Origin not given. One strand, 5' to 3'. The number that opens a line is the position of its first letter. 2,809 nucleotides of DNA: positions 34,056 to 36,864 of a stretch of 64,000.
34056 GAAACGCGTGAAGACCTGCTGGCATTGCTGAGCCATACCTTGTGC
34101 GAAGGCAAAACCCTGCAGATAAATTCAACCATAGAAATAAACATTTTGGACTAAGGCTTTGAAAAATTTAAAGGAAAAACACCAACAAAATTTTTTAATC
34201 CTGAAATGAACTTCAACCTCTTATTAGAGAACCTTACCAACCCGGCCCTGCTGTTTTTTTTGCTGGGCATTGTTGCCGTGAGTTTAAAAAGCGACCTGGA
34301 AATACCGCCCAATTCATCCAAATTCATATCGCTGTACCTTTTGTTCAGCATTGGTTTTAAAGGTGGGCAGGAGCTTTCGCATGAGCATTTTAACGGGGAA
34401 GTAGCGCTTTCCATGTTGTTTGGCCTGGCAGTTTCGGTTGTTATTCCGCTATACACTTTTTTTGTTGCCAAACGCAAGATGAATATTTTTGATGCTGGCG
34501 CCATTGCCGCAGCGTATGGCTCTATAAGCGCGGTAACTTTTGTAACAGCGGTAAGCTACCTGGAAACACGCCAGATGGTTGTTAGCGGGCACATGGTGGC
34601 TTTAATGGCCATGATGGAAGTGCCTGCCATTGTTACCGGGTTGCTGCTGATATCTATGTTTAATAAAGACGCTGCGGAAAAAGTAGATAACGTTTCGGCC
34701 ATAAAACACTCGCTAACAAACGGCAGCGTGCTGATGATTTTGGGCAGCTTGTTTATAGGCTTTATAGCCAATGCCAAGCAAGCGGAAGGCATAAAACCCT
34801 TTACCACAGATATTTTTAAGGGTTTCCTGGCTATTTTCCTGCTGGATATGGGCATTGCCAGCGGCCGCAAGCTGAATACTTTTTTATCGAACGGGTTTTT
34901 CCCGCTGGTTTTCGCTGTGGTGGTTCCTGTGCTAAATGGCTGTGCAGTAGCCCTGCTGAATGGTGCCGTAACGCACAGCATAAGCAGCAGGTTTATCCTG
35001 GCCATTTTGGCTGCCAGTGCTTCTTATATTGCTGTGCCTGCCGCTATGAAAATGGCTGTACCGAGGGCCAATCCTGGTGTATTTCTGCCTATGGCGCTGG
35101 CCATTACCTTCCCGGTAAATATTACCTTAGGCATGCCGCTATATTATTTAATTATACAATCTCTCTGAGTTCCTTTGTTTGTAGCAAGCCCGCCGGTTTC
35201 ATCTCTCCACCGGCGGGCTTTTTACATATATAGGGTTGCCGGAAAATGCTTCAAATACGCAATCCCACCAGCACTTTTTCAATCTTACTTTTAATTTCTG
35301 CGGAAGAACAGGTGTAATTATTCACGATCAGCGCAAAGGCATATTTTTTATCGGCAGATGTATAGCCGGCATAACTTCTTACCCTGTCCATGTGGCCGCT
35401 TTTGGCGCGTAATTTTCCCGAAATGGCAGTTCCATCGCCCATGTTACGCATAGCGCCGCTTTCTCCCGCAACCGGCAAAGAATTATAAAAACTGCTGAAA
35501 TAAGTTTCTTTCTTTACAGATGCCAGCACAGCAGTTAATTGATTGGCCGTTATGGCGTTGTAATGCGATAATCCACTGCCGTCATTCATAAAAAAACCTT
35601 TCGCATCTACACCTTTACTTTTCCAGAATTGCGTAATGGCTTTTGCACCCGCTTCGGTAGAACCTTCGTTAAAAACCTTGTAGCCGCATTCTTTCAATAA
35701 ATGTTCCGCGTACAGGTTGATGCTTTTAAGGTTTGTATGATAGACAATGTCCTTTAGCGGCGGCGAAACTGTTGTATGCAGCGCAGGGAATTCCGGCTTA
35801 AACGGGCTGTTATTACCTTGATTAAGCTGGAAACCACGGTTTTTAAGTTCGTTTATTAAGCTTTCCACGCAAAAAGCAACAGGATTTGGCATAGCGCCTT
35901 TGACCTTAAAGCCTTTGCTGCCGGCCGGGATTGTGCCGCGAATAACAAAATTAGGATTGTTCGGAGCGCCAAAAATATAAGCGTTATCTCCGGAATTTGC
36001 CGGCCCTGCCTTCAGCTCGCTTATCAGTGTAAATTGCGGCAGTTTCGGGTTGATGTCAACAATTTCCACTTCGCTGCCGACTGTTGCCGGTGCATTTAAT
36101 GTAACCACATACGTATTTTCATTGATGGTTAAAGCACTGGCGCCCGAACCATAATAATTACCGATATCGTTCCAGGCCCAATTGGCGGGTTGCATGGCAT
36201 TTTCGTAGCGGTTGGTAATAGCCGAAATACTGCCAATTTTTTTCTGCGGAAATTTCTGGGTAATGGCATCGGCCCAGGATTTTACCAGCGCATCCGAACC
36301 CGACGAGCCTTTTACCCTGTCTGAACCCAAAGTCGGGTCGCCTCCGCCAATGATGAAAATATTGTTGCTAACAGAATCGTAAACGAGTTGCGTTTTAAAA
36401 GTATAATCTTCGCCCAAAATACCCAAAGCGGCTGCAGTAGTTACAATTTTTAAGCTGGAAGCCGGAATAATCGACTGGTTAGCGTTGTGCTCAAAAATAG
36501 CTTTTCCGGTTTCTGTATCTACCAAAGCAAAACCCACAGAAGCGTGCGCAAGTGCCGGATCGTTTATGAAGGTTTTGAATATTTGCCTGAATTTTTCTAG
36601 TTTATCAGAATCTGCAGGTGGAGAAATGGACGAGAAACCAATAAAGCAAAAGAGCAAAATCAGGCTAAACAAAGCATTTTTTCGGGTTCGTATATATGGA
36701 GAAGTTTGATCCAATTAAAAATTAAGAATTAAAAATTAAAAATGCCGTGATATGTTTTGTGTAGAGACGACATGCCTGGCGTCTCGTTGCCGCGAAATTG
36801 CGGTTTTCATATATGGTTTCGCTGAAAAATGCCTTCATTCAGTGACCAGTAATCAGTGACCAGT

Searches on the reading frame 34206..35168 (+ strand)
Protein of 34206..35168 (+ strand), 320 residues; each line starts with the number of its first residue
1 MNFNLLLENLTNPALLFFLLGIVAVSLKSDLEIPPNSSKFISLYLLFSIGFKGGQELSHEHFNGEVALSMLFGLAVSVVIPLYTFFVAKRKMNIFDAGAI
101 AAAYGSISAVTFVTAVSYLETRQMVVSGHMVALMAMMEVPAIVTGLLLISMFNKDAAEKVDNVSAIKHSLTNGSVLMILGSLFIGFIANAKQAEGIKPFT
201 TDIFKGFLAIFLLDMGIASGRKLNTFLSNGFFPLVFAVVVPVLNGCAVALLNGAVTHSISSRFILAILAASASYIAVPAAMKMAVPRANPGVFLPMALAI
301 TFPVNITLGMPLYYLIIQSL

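Call 66: search_protein_families(library=pfam, proteins=[window:34206-35168:+], max_evalue=0.00001)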
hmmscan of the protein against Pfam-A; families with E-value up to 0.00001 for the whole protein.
window:34206-35168:+ (320 aa): 1 family
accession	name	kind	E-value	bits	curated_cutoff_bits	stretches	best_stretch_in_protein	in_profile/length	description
PF05982.17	Sbt_1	-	1.5e-108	363.2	27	1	13-318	1-308/308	Na+-dependent bicarbonate transporter superfamily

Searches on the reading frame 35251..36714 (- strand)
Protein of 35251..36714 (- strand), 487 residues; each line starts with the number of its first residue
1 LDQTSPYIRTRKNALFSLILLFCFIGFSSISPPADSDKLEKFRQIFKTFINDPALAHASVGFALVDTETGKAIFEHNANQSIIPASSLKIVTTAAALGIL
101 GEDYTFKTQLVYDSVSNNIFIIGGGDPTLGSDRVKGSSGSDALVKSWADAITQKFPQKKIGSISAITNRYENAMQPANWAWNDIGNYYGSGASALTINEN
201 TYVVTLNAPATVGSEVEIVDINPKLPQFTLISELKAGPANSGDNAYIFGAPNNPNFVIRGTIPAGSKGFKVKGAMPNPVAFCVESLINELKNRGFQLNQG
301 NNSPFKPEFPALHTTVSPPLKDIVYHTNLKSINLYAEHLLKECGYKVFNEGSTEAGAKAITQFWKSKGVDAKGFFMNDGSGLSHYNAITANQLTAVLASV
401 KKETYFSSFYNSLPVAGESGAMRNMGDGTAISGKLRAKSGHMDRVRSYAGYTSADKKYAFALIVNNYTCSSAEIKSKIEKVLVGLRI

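Call 66: search_protein_families(library=pfam, proteins=[window:35251-36714:-], max_evalue=0.00001)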
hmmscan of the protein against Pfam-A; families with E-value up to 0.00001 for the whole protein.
window:35251-36714:- (487 aa): 1 family
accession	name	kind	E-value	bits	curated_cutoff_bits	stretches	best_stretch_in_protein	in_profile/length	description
PF02113.21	Peptidase_S13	-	5e-77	260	22.8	1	48-480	7-435/444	D-Ala-D-Ala carboxypeptidase 3 (S13) family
